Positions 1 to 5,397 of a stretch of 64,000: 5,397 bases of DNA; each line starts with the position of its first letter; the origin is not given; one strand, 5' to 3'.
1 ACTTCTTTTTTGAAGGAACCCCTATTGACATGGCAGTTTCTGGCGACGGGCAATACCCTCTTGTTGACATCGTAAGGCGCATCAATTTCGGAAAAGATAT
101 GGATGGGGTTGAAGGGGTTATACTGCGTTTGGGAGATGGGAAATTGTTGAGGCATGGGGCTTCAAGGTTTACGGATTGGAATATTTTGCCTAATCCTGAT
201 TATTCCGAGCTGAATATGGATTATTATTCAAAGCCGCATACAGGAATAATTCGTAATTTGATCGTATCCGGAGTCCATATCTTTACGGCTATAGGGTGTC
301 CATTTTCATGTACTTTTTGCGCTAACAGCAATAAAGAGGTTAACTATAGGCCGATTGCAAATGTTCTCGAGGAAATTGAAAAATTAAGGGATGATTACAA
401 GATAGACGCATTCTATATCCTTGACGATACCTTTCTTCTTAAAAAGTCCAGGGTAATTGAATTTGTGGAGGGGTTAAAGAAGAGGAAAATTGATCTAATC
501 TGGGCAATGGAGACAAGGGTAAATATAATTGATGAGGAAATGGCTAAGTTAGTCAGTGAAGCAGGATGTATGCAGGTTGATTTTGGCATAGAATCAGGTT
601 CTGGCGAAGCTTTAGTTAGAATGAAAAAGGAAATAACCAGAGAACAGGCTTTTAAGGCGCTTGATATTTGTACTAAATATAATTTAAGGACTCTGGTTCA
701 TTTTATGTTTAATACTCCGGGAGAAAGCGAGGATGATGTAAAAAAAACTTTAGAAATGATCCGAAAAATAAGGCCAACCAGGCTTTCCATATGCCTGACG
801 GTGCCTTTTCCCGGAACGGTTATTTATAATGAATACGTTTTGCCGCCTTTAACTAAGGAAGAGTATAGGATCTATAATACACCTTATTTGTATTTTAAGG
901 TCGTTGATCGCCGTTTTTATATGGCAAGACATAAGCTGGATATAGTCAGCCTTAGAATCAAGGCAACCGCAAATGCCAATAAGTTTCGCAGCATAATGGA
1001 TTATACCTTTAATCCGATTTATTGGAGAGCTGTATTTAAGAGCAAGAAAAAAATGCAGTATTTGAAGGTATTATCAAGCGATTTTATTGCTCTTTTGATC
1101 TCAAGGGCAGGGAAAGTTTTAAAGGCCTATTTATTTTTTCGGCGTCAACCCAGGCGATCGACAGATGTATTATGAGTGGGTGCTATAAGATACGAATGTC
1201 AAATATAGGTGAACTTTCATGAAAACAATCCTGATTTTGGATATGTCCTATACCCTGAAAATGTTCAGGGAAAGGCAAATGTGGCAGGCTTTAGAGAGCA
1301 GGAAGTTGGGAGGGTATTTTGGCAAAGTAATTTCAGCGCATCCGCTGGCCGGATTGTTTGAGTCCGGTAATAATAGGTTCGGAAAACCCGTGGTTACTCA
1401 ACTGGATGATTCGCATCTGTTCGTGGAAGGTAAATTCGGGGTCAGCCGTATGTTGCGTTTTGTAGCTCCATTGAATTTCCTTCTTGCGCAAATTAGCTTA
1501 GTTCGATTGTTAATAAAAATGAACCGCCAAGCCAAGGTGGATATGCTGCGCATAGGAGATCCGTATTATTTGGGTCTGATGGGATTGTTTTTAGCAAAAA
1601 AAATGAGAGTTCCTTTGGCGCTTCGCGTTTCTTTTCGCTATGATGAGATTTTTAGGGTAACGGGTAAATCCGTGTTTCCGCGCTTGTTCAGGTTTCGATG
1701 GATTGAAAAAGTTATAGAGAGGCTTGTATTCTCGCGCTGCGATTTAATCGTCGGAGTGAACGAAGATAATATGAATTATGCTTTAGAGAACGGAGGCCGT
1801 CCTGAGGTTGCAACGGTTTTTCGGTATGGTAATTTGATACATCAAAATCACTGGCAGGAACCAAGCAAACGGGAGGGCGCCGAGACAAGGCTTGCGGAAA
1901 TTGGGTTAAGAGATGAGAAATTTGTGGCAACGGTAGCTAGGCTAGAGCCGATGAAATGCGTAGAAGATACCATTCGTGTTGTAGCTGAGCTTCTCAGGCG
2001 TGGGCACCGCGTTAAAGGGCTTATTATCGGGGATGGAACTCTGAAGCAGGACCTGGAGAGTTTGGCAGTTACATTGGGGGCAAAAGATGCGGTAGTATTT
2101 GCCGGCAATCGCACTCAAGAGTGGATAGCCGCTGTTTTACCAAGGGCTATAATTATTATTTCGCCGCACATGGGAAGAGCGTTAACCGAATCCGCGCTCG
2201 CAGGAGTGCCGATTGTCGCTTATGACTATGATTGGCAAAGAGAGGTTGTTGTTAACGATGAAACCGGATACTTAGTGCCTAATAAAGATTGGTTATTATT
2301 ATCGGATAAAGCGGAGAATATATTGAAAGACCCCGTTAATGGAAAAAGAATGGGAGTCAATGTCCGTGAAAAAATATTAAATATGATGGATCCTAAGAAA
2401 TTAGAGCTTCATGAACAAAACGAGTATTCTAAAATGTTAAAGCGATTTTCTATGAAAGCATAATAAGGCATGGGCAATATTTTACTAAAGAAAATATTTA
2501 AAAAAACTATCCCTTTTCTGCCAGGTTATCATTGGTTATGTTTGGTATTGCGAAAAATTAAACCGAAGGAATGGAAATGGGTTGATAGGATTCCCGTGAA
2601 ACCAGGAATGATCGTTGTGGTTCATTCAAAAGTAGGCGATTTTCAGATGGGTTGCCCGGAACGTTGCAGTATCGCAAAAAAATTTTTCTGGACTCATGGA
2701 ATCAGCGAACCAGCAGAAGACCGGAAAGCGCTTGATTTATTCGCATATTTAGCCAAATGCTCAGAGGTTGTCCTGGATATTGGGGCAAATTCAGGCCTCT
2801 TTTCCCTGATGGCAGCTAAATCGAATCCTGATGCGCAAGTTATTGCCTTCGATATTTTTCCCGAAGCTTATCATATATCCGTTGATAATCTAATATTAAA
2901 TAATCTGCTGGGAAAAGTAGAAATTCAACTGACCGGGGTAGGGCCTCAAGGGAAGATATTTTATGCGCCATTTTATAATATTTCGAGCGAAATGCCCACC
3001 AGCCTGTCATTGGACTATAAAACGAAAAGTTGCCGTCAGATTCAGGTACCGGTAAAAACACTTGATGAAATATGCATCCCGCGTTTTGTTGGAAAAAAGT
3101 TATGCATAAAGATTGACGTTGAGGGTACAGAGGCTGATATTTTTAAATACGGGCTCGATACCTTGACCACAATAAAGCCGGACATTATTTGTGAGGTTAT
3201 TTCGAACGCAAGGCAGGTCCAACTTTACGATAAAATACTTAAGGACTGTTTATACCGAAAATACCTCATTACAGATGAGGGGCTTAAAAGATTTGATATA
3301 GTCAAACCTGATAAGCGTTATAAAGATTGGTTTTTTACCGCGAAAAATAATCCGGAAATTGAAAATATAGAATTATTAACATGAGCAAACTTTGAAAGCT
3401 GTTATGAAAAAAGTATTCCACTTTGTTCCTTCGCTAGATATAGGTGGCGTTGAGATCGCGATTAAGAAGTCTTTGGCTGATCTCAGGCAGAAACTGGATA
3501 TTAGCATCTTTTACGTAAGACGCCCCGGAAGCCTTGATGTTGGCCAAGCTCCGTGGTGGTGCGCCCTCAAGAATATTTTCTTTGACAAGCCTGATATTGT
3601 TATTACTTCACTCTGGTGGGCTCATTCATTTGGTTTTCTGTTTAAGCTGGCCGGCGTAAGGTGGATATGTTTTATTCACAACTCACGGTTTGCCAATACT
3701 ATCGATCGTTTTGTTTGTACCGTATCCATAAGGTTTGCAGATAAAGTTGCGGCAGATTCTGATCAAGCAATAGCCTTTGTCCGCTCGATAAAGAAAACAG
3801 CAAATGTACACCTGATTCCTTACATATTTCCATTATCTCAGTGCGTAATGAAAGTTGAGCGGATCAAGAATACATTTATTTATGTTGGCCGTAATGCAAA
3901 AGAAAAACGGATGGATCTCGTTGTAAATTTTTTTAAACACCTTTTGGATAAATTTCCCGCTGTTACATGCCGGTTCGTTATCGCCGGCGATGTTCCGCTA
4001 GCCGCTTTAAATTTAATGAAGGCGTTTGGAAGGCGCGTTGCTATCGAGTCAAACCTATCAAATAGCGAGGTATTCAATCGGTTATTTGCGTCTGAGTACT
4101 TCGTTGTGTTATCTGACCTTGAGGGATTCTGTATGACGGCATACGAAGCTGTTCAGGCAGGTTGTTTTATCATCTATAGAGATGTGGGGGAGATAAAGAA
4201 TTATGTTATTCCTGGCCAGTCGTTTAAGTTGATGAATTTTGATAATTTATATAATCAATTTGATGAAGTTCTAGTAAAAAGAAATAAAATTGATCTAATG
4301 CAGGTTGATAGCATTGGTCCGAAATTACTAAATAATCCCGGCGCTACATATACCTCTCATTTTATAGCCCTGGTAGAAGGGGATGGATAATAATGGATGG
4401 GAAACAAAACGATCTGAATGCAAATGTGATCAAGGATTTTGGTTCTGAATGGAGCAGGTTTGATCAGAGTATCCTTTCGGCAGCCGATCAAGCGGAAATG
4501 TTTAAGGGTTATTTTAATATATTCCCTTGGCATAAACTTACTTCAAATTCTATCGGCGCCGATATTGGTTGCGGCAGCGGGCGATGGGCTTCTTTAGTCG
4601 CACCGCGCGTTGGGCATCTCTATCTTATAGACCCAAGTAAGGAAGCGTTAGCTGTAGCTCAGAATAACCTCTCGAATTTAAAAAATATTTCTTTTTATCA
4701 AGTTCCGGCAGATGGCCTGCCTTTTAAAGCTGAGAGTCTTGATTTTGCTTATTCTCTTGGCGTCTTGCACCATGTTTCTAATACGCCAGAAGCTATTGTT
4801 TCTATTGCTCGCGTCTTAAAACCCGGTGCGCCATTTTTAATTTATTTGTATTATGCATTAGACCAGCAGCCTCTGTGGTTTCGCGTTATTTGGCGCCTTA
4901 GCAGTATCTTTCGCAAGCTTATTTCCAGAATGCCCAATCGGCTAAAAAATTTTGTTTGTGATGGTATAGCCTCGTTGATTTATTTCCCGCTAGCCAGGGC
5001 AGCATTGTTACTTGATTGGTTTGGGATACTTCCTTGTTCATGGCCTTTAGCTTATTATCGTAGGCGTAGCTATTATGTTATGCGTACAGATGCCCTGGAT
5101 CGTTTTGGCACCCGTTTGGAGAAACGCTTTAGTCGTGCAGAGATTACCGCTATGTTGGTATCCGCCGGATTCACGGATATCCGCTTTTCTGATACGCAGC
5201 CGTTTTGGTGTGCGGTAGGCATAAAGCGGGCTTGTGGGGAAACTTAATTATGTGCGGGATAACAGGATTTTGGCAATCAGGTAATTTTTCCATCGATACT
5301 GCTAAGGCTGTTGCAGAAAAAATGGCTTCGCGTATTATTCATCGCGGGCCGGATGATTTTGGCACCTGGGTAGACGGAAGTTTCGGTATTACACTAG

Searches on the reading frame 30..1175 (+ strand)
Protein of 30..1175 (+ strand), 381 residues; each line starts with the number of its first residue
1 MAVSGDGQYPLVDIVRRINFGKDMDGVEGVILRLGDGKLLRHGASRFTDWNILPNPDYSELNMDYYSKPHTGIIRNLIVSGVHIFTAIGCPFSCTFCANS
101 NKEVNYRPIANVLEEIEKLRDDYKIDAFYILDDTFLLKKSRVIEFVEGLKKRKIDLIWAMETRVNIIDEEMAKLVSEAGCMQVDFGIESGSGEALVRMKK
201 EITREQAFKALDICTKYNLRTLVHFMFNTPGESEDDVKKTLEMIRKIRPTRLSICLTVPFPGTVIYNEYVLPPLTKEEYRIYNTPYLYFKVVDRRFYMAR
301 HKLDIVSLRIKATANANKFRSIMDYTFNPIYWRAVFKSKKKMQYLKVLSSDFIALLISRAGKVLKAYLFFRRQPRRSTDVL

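Call 12: search_protein_families(library=pfam, proteins=[window:30-1175:+], max_evalue=0.00001)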
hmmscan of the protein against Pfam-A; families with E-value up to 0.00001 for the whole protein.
window:30-1175:+ (381 aa): 1 family
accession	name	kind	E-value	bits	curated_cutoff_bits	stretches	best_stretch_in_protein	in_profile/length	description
PF04055.27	Radical_SAM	-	2.9e-22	80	29.5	1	88-244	5-166/166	Radical SAM superfamily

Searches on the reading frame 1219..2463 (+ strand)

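Call 12: search_protein_families(library=pfam, proteins=[window:1219-2463:+], max_evalue=0.00001)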
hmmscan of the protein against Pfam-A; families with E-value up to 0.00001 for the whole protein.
window:1219-2463:+ (414 aa): 2 families
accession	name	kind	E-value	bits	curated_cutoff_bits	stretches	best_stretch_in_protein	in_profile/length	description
PF00534.26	Glycos_transf_1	-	1.3e-25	90.3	26.4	1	232-384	14-171/172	Glycosyl transferases group 1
PF13692.12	Glyco_trans_1_4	-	4.1e-17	63.2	27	1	235-371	3-142/142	Glycosyl transferases group 1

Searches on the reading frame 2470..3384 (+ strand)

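Call 12: search_protein_families(library=pfam, proteins=[window:2470-3384:+], max_evalue=0.00001)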
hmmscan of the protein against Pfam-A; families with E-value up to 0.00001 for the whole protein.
window:2470-3384:+ (304 aa): 2 families
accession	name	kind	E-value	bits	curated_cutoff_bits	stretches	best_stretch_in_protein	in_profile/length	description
PF05050.19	Methyltransf_21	-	2.6e-14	54.2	22.7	1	103-263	1-172/173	Methyltransferase FkbM domain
PF02475.24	TRM5-TYW2_MTfase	-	7.5e-06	26.4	28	0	91-151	30-90/164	TRM5/TYW2 methyltransferase domain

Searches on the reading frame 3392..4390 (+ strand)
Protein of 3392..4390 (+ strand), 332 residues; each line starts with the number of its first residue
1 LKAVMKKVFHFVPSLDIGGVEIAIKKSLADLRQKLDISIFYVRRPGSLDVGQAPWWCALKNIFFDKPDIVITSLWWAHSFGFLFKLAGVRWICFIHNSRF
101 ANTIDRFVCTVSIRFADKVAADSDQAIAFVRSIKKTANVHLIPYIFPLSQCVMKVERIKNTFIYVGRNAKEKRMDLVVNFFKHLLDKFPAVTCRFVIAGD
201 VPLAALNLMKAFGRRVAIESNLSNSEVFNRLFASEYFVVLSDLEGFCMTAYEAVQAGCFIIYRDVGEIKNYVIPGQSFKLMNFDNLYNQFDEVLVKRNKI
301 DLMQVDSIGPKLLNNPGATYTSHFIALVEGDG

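Call 12: search_protein_families(library=pfam, proteins=[window:3392-4390:+], max_evalue=0.00001)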
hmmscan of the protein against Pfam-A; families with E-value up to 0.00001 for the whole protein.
window:3392-4390:+ (332 aa): 2 families
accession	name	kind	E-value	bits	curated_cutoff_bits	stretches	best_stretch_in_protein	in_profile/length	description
PF00534.26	Glycos_transf_1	-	1.7e-12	47.6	26.4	1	159-276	15-135/172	Glycosyl transferases group 1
PF13692.12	Glyco_trans_1_4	-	8.7e-11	42.7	27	1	160-277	2-120/142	Glycosyl transferases group 1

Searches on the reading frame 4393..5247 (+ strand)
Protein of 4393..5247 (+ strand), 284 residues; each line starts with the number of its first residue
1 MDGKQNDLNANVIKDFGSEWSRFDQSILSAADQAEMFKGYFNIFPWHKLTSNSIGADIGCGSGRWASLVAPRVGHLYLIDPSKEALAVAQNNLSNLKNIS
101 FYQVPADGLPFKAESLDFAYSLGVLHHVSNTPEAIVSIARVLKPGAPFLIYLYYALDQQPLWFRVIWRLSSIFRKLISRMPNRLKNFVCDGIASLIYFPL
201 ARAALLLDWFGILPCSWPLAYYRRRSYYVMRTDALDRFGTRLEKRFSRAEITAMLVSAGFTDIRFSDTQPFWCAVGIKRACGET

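Call 12: search_protein_families(library=pfam, proteins=[window:4393-5247:+], max_evalue=0.00001)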
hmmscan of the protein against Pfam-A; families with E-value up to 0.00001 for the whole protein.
window:4393-5247:+ (284 aa): 6 families
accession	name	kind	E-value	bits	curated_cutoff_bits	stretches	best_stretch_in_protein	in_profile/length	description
PF08241.18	Methyltransf_11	-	5.3e-21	75.5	21.2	1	57-149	2-94/95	Methyltransferase domain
PF13649.12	Methyltransf_25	-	3.8e-19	69.6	27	1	57-145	3-96/97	Methyltransferase domain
PF13847.12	Methyltransf_31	-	9.7e-16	58.2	27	1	56-159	8-118/145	Methyltransferase domain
PF08242.18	Methyltransf_12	-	8.8e-14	52.5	30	1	57-147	2-97/98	Methyltransferase domain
PF13489.12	Methyltransf_23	-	2.9e-13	50.3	27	1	57-165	28-131/164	Methyltransferase domain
PF01209.24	Ubie_methyltran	-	1.4e-06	28.3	20.1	1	56-149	52-150/233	ubiE/COQ5 methyltransferase family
